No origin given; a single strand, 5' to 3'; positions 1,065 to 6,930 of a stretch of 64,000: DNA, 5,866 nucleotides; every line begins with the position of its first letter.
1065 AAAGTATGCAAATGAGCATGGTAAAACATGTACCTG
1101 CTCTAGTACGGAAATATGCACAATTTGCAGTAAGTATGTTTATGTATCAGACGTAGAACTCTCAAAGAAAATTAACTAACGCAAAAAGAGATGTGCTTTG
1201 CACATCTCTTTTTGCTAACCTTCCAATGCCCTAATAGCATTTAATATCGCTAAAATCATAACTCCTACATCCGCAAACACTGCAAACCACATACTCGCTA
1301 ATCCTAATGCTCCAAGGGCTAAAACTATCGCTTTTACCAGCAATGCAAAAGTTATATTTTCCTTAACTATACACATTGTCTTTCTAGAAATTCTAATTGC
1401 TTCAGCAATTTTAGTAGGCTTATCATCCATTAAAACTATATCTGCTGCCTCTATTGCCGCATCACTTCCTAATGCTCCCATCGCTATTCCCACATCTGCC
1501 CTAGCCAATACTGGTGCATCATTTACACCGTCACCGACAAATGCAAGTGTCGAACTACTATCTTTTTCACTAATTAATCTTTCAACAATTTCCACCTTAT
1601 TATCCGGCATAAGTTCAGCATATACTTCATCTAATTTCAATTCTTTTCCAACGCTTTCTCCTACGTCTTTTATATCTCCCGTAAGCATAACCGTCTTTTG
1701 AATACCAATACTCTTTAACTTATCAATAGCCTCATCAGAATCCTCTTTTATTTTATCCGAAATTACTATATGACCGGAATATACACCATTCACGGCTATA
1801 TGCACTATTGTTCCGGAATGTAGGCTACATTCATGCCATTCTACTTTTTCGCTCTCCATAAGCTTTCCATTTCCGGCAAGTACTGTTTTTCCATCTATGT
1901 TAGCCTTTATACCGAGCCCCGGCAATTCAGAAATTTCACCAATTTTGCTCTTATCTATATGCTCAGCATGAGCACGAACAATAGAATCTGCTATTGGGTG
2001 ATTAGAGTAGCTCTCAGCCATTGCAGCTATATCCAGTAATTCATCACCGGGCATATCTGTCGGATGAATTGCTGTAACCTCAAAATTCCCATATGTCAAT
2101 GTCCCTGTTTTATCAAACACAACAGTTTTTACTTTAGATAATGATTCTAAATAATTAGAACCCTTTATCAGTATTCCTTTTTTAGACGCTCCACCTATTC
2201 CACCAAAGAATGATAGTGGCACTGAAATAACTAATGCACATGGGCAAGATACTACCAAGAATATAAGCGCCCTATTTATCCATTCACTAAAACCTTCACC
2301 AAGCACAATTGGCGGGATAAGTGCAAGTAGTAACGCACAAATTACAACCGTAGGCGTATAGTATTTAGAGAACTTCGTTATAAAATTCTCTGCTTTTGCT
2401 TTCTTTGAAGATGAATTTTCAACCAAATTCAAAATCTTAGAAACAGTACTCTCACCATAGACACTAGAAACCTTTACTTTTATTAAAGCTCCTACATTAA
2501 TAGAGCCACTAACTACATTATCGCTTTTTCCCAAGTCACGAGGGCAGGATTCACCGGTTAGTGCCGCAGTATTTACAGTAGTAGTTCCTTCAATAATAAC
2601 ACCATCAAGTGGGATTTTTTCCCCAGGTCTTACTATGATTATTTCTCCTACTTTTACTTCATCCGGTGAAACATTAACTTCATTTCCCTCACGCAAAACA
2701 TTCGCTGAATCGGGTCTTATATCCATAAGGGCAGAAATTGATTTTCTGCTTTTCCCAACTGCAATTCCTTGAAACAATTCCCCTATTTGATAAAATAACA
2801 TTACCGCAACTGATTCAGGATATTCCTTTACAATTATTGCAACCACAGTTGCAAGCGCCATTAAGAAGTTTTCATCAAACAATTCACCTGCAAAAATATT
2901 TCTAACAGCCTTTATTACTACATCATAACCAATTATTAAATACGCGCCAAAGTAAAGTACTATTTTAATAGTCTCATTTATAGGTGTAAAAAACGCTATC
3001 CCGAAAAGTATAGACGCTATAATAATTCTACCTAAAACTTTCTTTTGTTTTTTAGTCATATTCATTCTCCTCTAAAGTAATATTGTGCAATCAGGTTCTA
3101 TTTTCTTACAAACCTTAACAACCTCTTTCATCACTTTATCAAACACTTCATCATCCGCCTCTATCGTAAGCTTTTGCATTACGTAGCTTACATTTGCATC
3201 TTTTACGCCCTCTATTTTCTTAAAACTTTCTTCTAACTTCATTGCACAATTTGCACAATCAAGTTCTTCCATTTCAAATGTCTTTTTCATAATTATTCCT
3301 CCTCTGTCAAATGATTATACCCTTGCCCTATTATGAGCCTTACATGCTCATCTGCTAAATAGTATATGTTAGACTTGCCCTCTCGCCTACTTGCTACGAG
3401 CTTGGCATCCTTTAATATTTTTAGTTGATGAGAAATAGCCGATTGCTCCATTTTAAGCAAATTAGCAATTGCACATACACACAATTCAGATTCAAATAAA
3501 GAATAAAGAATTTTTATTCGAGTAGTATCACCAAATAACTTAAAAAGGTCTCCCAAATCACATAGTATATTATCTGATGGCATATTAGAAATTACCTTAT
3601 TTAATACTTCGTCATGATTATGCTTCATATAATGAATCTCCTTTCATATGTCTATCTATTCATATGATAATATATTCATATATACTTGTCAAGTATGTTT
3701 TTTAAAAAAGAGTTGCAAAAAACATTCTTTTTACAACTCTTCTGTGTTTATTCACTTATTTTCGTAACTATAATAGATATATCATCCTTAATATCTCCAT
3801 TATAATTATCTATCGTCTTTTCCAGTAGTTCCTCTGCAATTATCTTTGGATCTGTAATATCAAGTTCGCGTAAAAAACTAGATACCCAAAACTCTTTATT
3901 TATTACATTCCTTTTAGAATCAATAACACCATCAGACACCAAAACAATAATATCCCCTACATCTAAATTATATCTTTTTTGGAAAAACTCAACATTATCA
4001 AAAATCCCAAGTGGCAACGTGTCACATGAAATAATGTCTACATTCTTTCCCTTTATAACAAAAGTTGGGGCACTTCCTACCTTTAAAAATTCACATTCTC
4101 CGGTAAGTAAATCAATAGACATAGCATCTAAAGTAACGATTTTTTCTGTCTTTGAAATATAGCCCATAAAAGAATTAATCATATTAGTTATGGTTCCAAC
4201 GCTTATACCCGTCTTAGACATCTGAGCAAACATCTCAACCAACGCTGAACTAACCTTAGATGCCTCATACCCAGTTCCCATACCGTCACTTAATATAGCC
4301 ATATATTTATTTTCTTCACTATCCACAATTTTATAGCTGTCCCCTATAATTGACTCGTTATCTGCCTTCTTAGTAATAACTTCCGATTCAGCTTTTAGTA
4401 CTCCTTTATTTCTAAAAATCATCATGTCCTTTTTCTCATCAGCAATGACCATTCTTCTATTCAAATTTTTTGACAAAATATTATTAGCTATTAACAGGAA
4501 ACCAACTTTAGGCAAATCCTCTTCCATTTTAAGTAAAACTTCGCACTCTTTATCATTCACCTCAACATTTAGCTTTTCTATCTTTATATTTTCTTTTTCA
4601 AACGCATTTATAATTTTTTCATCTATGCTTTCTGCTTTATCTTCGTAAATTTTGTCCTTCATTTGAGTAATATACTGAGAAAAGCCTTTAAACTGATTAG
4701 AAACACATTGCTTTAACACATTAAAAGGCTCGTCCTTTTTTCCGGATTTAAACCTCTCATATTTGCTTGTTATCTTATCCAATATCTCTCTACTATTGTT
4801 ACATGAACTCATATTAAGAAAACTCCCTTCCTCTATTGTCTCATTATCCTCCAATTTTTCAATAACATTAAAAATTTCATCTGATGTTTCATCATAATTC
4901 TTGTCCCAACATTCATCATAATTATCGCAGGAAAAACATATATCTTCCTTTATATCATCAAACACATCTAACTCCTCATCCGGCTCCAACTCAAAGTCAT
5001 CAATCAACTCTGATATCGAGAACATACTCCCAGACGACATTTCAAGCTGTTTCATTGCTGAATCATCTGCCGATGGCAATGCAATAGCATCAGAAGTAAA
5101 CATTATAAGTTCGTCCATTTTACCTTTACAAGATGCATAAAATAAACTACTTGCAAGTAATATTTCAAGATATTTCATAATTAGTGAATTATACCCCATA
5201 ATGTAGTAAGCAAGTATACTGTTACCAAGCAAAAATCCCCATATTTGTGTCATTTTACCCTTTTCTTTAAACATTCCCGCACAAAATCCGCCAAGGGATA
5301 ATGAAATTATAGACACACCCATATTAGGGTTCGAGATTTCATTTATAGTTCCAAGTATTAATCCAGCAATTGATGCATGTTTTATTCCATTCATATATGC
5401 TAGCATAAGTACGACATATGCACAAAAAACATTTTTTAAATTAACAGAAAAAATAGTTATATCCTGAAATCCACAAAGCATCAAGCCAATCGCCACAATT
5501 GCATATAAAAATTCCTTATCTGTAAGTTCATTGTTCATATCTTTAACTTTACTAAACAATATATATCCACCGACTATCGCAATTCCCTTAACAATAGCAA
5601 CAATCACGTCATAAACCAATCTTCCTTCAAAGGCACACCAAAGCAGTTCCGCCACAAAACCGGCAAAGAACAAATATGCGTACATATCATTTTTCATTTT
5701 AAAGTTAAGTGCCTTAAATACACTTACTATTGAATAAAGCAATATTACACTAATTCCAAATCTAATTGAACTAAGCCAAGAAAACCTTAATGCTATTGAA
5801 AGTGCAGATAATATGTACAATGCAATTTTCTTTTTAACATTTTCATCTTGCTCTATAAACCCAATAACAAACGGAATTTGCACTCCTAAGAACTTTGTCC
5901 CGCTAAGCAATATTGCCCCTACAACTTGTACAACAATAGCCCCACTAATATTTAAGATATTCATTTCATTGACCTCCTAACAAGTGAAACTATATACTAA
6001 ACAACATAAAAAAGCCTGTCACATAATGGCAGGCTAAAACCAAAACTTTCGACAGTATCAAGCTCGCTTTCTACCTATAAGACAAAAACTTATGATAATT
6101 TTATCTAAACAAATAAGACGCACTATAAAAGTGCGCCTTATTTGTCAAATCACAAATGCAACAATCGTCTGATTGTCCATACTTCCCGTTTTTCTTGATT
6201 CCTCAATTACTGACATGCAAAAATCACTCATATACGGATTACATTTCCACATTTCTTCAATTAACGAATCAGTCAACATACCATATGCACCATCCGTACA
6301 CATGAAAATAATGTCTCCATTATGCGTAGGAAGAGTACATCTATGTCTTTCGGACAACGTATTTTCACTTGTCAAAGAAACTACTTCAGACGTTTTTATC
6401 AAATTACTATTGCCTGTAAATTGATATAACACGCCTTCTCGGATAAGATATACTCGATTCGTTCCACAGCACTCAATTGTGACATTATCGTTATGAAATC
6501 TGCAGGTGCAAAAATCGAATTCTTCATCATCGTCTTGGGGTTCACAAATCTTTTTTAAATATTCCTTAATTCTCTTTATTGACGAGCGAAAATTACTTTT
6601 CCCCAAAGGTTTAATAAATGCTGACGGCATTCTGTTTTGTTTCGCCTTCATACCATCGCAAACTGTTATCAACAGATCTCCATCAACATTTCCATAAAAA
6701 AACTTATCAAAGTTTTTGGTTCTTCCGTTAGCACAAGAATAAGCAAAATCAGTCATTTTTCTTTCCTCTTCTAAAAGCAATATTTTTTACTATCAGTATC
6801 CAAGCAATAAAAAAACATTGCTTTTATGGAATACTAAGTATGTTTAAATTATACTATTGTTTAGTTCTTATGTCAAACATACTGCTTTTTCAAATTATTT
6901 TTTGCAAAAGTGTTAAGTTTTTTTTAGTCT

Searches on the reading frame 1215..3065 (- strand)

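Call 46: search_protein_families(library=pfam, proteins=[window:1215-3065:-], max_evalue=0.001)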
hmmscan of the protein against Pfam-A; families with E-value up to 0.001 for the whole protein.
window:1215-3065:- (616 aa): 3 families
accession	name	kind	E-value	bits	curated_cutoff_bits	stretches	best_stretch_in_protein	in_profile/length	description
PF00122.25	E1-E2_ATPase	-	6.6e-49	166.3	28.1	1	117-296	3-181/181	E1-E2 ATPase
PF00702.32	Hydrolase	-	9.4e-26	91.8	26.4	1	312-524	1-191/191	haloacid dehalogenase-like hydrolase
PF08282.18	Hydrolase_3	-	0.00017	21.8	20.9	1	489-556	187-254/255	haloacid dehalogenase-like hydrolase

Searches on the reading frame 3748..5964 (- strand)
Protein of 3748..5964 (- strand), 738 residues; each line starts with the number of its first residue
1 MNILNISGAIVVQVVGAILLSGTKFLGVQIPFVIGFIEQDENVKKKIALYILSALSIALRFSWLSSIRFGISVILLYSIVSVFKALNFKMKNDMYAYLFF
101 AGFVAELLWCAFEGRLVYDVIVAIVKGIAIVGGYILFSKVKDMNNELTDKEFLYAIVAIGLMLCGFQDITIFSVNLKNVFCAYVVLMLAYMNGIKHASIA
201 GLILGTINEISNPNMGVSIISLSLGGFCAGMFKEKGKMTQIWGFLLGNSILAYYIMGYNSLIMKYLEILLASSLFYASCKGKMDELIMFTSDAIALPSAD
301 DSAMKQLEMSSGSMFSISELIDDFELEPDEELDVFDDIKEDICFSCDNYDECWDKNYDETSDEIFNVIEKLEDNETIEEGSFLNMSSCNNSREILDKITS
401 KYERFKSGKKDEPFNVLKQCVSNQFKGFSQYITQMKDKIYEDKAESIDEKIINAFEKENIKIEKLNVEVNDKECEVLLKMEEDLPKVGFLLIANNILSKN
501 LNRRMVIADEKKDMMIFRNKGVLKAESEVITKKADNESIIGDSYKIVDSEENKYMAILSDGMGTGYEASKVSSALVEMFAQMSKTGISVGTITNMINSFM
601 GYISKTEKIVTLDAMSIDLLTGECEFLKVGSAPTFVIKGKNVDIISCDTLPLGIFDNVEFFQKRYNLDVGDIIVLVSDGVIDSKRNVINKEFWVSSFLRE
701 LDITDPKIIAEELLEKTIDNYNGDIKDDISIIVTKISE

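Call 46: search_protein_families(library=pfam, proteins=[window:3748-5964:-], max_evalue=0.001)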
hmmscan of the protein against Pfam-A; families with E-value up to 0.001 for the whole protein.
window:3748-5964:- (738 aa): 2 families
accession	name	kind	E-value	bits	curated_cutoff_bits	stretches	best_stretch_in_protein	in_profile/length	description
PF19732.4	SpoIIE_N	-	1.7e-28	100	27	2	12-284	43-323/605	Stage II sporulation protein E N-terminal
PF07228.17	SpoIIE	-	2.6e-28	99.7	25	1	551-736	2-191/192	Stage II sporulation protein E (SpoIIE)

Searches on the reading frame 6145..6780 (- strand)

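Call 46: search_protein_families(library=pfam, proteins=[window:6145-6780:-], max_evalue=0.001)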
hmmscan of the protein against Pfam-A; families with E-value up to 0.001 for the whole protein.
window:6145-6780:- (211 aa): 1 family
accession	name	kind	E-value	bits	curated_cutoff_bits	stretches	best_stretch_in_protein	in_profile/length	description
PF13672.11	PP2C_2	-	1.2e-05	25.5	24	1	130-183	139-187/209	Protein phosphatase 2C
